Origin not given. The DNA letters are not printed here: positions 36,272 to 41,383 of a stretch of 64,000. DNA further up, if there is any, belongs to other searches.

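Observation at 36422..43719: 1604-aa fusion of a PMT/ArnT-like module to a DUF2298 module, followed directly by an 824-aa stand-alone DUF2298 paralogue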

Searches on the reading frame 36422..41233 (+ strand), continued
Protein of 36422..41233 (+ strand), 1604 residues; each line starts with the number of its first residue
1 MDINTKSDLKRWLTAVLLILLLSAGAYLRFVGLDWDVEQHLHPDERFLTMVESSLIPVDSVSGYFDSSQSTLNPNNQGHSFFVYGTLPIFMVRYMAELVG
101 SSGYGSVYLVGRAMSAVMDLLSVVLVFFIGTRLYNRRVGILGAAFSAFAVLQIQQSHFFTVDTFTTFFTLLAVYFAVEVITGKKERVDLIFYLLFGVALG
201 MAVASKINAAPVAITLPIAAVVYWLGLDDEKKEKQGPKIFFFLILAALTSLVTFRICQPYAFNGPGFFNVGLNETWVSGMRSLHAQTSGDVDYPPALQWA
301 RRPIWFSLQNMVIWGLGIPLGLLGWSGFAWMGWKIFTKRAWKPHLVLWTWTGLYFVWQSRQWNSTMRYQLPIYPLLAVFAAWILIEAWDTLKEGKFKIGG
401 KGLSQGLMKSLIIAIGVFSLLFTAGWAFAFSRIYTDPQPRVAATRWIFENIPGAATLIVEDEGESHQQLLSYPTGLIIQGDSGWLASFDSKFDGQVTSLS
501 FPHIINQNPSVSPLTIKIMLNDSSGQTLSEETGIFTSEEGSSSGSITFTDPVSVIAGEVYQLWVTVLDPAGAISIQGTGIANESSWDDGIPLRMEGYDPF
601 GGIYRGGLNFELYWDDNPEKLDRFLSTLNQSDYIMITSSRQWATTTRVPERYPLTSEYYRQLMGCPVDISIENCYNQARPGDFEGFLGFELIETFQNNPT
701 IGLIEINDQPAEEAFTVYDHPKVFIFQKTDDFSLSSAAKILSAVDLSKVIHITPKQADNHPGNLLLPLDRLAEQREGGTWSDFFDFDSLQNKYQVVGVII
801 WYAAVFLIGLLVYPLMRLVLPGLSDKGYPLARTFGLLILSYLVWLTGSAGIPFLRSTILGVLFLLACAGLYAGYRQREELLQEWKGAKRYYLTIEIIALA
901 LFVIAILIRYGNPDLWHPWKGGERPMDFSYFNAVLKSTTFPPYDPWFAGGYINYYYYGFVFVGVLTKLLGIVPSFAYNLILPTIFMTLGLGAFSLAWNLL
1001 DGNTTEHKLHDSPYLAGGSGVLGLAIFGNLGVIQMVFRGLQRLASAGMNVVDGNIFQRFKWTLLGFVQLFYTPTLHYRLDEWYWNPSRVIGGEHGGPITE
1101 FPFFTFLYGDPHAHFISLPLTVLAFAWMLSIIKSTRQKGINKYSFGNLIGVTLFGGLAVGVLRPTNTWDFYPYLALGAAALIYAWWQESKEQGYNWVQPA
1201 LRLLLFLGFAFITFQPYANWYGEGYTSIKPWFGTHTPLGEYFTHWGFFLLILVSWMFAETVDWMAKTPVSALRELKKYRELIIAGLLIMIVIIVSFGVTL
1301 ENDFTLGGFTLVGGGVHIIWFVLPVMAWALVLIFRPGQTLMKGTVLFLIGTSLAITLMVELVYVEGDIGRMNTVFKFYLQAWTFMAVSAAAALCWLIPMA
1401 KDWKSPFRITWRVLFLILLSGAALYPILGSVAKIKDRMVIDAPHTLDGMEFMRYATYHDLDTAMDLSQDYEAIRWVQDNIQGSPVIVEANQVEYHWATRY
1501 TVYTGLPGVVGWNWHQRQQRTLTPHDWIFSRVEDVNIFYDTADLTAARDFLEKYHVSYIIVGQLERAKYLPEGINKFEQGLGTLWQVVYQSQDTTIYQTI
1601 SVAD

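Call 16: search_solved_structures(query=window:36422-41233:+, max_evalue=1)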
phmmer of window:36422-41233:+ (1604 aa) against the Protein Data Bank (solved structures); distinct sequences matched with E-value up to 1: 10.
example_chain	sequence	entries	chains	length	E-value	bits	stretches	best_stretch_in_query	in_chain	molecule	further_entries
7oph_A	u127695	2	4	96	0.043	14.1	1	900-987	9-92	Potassium channel protein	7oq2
7pa0_A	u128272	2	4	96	0.065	13.5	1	900-987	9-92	Potassium channel protein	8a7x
7oor_A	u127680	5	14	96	0.069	13.4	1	900-987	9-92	Potassium channel protein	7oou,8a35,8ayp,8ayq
3k0d_A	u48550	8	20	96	0.076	13.3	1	900-987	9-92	Potassium channel protein NaK | Potassium channel protein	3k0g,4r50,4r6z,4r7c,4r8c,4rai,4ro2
3k03_A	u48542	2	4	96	0.08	13.2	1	900-987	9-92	Potassium channel protein NaK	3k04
4zbm_A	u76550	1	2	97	0.096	12.9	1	900-987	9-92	Potassium channel protein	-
3k06_A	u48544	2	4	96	0.1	12.8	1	900-987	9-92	Potassium channel protein NaK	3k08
7oq1_A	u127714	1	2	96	0.11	12.7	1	900-987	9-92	Potassium channel protein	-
6fiz_A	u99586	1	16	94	0.12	12.6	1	900-986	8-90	Potassium channel protein,Cyclic nucleotide-gated olfactory channel,Potassium channel prot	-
9kea_A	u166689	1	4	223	0.14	12.3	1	22-72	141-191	FMN-binding negative transcriptional regulator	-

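Call 32: find_related_loci(query=A2, collection=genome_contigs, flank=10000)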
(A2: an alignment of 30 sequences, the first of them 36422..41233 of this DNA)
Query A2 (1604 aa) in genome_contigs; peptide patterns used: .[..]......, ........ (x = any residue, [..] = any of these).
599 stretches matched a pattern (row limit reached: there are more); 557 encode a relative of the query (tblastn E <= 1e-3); the best 80 are kept; 80 distinct loci.
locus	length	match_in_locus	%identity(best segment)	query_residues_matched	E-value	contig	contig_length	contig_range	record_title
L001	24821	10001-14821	83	1-1604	0e+0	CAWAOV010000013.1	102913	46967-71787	MAG: uncultured Chloroflexia bacterium isolate MFD03804.bin.2.113 genome assembly, contig: contig_48846, whole genome sh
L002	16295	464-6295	70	1-1600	0e+0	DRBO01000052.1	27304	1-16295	MAG TPA_asm: Chloroflexota bacterium isolate HyVt-23 Ga0136651_10000276, whole genome shotgun sequence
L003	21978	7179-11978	70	1-1600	0e+0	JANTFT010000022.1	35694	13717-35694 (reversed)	MAG: Anaerolineales bacterium isolate bin10015 c_000000000706, whole genome shotgun sequence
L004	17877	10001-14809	65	1-1602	0e+0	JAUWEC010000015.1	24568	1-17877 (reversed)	MAG: Chloroflexota bacterium isolate CSMAG_2180 CSMAG_2180_k141_1383563_length_24568_cov_10.7495, whole genome shotgun s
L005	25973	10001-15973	77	1-1604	0e+0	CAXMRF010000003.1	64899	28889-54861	MAG: uncultured Nitrosomonadaceae bacterium isolate 10C-St20-MC-01_bin.10.strict genome assembly, contig: NODE_3_length_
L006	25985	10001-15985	58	3-1600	0e+0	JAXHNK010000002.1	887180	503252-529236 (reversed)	MAG: Anaerolineales bacterium isolate Salar_de_Ascotan_soil_MAG_ASO84 contig_2104_polypolish, whole genome shotgun seque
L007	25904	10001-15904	58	26-1601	0e+0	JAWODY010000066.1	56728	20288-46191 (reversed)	MAG: Anaerolineales bacterium isolate BLK5-2.bin.74 k191_1878227, whole genome shotgun sequence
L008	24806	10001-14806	69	1-1601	0e+0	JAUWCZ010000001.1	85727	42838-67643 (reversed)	MAG: Chloroflexota bacterium isolate CSMAG_2151 CSMAG_2151_k141_2293269_length_85727_cov_10.2222, whole genome shotgun s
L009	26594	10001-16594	47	6-1600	0e+0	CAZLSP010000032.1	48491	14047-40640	MAG TPA_asm: uncultured Anaerolinea sp. isolate binchicken_co197_447 genome assembly, contig: NODE_772_length_48491_cov_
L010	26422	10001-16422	47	1-1600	0e+0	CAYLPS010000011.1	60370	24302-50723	MAG TPA_asm: uncultured Anaerolineaceae bacterium isolate SRP098346_co1_7 genome assembly, contig: NODE_179_length_60370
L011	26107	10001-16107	48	10-1601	0e+0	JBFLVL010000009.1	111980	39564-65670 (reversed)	MAG: Chloroflexota bacterium isolate MAG005 MAG005_9, whole genome shotgun sequence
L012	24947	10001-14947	50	5-1601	0e+0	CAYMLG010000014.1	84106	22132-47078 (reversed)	MAG TPA_asm: uncultured Anaerolineaceae bacterium isolate binchicken_co350_84 genome assembly, contig: NODE_423_length_8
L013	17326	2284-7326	48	16-1597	0e+0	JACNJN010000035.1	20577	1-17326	MAG: Candidatus Desulfolinea nitratireducens NIOZ-UU_NODE_3153_length_20577_cov_24.9925, whole genome shotgun sequence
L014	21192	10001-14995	46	1-1598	0e+0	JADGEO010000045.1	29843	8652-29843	MAG: Anaerolineales bacterium isolate BB38 NODE_45_length_29843_cov_19.575220, whole genome shotgun sequence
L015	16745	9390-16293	47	3-1600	0e+0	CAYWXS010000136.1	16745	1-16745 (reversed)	MAG TPA_asm: uncultured Anaerolinea sp. isolate SRP284006_co1_157 genome assembly, contig: NODE_5848_length_16745_cov_9.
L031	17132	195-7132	48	195-1599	0e+0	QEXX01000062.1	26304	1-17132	MAG: Anaerolineae bacterium isolate Nak19 k99_128577, whole genome shotgun sequence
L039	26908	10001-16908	48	193-1599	0e+0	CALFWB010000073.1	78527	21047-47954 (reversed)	MAG: uncultured Anaerolineales bacterium isolate H1_Bin_METABAT__117_1_1 genome assembly, contig: c_000000153641, whole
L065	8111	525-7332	40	29-1604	0e+0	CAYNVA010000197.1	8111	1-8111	MAG TPA_asm: uncultured Thermodesulfobacteriota bacterium isolate binchicken_co255_249 genome assembly, contig: k141_249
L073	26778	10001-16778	46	12-1604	0e+0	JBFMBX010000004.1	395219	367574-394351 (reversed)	MAG: Chloroflexota bacterium isolate MAG175 MAG175_4, whole genome shotgun sequence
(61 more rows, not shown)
